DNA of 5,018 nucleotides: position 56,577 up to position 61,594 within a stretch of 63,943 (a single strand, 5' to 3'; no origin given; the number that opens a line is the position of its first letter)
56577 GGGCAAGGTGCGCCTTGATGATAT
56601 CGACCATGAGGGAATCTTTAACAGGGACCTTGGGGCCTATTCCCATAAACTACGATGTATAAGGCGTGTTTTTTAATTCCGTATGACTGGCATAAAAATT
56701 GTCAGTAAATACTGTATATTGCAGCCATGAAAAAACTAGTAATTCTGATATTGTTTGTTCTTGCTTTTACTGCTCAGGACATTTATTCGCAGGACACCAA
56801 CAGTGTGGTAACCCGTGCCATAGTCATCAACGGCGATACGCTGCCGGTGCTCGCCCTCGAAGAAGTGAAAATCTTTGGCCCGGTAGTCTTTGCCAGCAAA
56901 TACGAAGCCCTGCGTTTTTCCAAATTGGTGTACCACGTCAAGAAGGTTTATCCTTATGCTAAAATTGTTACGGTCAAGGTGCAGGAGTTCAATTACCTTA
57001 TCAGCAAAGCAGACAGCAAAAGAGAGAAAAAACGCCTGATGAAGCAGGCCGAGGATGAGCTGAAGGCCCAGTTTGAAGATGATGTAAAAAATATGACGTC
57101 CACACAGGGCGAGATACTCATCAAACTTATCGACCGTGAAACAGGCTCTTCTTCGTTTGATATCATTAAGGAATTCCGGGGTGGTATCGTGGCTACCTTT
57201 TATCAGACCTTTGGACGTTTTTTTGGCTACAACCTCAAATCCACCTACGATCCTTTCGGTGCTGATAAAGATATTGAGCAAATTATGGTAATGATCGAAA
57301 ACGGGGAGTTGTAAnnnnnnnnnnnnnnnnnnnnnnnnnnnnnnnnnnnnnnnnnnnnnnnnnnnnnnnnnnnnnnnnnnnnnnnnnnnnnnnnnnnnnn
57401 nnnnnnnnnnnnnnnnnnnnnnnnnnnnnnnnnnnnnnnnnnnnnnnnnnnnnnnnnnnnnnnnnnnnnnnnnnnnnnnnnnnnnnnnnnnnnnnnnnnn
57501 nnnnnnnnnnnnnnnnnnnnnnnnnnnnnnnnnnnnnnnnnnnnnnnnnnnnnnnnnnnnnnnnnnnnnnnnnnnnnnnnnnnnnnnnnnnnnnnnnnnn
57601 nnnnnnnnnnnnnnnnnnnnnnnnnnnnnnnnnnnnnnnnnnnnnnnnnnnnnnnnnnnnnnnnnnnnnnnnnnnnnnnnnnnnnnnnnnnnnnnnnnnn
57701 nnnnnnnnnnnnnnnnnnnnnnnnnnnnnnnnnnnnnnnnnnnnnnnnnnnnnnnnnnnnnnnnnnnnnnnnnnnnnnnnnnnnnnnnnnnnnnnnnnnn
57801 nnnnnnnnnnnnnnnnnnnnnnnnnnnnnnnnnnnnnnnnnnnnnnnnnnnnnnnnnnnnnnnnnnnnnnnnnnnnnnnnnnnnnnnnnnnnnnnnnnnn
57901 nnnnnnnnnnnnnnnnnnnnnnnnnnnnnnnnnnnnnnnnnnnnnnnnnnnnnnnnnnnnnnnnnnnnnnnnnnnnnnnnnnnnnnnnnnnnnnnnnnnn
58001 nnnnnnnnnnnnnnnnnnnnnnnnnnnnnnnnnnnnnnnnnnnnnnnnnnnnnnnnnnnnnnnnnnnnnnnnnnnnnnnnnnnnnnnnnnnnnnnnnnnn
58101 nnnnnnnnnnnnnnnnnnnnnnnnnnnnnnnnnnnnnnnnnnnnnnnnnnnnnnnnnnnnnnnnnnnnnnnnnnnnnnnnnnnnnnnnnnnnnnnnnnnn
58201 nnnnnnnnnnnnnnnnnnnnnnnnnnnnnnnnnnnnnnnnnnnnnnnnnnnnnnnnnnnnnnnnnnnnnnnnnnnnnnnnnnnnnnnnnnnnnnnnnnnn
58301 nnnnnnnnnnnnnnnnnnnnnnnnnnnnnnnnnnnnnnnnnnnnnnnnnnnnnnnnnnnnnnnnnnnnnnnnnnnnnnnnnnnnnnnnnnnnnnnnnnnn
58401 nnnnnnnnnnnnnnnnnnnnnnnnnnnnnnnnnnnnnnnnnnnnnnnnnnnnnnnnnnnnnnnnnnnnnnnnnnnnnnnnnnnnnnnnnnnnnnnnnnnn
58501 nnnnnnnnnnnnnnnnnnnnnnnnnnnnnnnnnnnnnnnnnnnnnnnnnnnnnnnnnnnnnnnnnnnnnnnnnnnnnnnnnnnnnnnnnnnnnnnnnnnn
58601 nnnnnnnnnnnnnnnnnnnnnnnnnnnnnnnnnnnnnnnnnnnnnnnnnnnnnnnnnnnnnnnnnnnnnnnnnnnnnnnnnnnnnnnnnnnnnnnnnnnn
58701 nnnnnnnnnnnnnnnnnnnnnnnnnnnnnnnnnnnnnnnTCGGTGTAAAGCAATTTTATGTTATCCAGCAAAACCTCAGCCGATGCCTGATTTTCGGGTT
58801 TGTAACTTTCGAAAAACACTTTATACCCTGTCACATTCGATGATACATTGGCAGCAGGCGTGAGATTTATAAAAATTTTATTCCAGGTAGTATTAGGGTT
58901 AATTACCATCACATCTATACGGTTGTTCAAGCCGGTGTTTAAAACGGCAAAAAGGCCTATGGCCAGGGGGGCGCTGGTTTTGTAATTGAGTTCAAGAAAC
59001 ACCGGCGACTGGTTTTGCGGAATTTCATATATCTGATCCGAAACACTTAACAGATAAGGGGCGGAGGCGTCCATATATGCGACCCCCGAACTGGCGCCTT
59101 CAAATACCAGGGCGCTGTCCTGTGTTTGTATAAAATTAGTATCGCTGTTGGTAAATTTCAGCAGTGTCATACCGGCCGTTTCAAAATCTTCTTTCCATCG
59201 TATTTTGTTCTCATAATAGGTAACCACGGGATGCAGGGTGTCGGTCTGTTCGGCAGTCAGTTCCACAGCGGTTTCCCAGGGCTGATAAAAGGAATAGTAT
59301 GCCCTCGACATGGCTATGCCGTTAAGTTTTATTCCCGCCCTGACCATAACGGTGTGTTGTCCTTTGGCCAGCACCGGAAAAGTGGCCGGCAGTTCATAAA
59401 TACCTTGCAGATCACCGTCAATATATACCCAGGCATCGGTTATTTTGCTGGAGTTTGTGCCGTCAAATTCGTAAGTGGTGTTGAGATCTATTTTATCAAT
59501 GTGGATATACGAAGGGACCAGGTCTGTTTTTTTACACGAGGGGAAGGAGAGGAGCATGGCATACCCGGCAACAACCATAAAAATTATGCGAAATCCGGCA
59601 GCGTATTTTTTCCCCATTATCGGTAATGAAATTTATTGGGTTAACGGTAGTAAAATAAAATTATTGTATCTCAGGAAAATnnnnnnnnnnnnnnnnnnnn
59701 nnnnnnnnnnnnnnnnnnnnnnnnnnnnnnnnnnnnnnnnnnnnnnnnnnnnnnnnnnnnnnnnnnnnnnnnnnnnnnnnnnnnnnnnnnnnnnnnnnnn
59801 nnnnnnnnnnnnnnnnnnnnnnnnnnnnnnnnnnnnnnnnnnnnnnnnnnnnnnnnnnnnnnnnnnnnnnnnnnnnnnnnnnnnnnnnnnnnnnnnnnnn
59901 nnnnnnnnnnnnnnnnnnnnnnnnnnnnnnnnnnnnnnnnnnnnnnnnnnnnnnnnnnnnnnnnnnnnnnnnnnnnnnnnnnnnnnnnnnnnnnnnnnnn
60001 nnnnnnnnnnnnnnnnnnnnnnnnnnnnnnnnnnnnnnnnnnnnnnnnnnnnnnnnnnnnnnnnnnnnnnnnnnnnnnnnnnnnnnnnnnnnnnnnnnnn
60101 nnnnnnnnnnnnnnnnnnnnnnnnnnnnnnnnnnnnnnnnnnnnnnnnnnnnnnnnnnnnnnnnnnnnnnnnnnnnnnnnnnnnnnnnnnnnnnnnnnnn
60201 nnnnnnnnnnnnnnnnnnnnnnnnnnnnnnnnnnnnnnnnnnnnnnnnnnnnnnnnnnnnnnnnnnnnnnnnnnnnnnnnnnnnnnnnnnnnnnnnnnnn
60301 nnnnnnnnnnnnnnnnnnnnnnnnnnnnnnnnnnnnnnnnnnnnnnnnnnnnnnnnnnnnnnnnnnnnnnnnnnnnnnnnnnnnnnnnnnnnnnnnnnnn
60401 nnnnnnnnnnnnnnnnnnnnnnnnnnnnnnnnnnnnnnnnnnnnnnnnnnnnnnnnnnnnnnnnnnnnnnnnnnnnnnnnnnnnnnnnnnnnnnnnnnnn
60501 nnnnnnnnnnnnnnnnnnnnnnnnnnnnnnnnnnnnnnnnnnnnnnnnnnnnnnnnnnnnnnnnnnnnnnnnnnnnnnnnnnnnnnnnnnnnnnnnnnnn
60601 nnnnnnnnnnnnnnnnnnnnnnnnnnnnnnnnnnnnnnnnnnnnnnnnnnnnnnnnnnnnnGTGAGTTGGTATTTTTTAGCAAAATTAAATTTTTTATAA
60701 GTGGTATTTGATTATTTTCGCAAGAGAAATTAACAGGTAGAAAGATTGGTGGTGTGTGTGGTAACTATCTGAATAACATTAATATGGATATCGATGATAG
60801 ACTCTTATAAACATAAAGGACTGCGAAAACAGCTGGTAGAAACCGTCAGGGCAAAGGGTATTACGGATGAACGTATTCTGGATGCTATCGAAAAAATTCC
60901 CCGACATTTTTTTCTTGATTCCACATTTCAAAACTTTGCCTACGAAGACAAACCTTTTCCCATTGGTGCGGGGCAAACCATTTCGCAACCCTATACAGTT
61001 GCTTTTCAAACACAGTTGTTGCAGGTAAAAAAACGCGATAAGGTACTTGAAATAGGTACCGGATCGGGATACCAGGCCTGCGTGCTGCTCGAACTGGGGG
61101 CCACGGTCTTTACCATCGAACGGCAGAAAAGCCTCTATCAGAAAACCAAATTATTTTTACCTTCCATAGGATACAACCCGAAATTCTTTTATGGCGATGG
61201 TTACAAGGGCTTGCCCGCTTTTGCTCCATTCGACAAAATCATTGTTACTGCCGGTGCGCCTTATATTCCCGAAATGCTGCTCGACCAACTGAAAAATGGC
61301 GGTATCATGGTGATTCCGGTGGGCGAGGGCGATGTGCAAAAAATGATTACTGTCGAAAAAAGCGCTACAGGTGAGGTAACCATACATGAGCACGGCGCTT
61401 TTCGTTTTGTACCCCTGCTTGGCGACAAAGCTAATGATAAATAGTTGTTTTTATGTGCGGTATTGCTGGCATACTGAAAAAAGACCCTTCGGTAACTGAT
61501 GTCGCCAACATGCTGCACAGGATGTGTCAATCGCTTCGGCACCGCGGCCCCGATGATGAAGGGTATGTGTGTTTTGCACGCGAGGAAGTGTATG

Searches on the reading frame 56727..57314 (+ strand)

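Call 68: search_protein_families(library=pfam, proteins=[window:56727-57314:+], max_evalue=0.0001)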
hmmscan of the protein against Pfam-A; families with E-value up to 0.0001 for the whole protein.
window:56727-57314:+ (195 aa): 1 family
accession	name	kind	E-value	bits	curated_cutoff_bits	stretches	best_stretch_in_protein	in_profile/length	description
PF14127.11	DUF4294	-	1e-51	175.3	27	1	37-187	1-153/155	Domain of unknown function (DUF4294)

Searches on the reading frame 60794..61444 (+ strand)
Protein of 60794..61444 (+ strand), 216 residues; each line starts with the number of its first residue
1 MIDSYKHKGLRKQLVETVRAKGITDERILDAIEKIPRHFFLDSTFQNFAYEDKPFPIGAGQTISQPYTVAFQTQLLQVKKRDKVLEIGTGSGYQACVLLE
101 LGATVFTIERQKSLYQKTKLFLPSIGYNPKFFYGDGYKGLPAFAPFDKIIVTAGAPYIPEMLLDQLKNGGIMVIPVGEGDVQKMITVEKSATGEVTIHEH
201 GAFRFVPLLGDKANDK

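Call 68: search_protein_families(library=pfam, proteins=[window:60794-61444:+], max_evalue=0.0001)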
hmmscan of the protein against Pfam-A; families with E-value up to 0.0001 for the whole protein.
window:60794-61444:+ (216 aa): 1 family
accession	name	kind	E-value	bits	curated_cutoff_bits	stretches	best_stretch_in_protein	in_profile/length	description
PF01135.25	PCMT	-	5.7e-59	199.9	20.3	1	12-210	4-207/210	Protein-L-isoaspartate(D-aspartate) O-methyltransferase (PCMT)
